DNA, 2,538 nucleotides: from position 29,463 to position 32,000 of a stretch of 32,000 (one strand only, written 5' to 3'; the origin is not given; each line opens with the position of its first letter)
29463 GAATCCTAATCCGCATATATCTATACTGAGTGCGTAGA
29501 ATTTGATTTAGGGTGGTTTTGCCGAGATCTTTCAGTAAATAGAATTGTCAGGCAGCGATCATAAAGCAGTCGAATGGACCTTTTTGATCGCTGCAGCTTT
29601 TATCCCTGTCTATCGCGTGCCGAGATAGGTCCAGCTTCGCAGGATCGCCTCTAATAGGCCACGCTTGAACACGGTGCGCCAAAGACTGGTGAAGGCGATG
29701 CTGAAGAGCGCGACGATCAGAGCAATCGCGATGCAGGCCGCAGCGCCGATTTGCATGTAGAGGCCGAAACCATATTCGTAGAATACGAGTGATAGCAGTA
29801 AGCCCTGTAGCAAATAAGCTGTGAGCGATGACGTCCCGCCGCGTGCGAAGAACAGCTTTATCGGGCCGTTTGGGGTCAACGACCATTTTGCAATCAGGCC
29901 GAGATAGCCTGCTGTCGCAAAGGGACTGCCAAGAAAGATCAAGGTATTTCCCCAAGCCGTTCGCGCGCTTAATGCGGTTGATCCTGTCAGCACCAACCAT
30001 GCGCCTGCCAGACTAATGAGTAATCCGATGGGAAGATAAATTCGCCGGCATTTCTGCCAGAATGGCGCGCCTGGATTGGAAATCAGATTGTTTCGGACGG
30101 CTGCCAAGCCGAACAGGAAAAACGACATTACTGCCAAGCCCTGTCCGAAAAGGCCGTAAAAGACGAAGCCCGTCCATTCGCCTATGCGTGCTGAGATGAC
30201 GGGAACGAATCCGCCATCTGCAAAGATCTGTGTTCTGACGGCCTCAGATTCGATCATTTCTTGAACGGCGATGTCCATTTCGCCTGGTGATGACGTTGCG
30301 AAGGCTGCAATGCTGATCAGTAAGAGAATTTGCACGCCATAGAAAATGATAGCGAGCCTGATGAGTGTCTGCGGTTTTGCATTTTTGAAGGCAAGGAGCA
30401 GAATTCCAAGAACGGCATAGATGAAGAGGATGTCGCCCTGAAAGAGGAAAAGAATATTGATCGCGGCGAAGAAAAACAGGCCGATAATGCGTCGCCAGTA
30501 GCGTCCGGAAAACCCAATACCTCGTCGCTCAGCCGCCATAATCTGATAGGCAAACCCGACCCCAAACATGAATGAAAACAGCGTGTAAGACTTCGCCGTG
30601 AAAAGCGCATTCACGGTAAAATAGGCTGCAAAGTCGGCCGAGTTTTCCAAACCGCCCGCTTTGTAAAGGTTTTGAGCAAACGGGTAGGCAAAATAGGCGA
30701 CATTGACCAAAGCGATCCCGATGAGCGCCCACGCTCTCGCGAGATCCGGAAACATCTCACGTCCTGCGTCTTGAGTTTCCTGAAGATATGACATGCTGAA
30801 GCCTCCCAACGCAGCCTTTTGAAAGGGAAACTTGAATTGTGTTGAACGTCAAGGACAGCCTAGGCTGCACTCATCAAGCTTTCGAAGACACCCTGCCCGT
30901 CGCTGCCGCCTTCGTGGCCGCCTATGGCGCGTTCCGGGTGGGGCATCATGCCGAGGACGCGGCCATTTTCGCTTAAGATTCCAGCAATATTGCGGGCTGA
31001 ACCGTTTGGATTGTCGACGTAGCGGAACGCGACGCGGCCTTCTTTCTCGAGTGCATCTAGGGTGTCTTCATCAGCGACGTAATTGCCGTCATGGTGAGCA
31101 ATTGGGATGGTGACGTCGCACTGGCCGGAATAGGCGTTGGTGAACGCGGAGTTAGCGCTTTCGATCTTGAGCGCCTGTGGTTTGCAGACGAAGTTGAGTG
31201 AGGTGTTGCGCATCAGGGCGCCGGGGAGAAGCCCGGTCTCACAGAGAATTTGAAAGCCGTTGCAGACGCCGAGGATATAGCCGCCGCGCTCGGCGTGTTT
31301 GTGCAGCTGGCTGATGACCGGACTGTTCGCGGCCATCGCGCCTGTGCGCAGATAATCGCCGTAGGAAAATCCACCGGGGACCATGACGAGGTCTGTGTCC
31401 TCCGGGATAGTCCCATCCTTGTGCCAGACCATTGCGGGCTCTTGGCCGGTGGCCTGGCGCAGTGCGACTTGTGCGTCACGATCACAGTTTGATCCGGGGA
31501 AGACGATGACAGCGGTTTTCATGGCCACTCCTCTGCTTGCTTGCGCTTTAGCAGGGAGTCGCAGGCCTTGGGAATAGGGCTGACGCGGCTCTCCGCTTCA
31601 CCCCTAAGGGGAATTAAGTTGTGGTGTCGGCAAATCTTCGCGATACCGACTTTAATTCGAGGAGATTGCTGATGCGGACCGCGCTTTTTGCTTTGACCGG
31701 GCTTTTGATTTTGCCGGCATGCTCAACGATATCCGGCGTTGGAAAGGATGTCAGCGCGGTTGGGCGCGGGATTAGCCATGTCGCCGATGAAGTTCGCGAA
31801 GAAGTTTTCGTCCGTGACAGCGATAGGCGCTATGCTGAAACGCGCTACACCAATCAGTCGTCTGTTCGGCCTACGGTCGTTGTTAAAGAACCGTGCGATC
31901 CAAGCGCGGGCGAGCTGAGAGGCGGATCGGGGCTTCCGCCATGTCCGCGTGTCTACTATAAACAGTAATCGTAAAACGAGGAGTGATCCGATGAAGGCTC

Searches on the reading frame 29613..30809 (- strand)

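Call 45: search_protein_families(library=pfam, proteins=[window:29613-30809:-], max_evalue=0.00001)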
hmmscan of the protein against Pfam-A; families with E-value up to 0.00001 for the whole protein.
window:29613-30809:- (399 aa): 1 family
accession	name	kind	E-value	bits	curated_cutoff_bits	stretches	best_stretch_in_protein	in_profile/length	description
PF04235.18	DUF418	-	2.9e-21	76.5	23.6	1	239-396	3-162/163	Protein of unknown function (DUF418)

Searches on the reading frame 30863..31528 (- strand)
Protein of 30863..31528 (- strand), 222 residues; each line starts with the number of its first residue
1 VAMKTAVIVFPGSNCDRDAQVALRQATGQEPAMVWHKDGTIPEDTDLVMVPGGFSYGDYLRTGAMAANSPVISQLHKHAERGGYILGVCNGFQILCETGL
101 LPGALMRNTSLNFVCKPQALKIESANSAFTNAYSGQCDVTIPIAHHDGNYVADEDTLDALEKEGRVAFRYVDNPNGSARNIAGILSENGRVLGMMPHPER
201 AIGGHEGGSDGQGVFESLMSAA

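Call 45: search_protein_families(library=pfam, proteins=[window:30863-31528:-], max_evalue=0.00001)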
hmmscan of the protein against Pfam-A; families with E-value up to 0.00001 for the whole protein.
window:30863-31528:- (222 aa): 3 families
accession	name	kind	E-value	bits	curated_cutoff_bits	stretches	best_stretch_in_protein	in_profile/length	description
PF13507.12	GATase_5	-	2.9e-42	145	27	1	3-202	2-230/260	CobB/CobQ-like glutamine amidotransferase domain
PF07685.20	GATase_3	-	7.2e-11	42.5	27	1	22-98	18-91/196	CobB/CobQ-like glutamine amidotransferase domain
PF01965.30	DJ-1_PfpI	-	6.1e-06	26.6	26.6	1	42-104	59-116/165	DJ-1/PfpI family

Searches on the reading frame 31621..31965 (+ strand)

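Call 45: search_protein_families(library=pfam, proteins=[window:31621-31965:+], max_evalue=0.00001)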
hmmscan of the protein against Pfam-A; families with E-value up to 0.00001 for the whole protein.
window:31621-31965:+ (115 aa): 1 family
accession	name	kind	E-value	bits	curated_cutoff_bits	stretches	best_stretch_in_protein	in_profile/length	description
PF08085.16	Entericidin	-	6.2e-06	26.5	23.3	0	36-55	1-20/20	Entericidin EcnA/B family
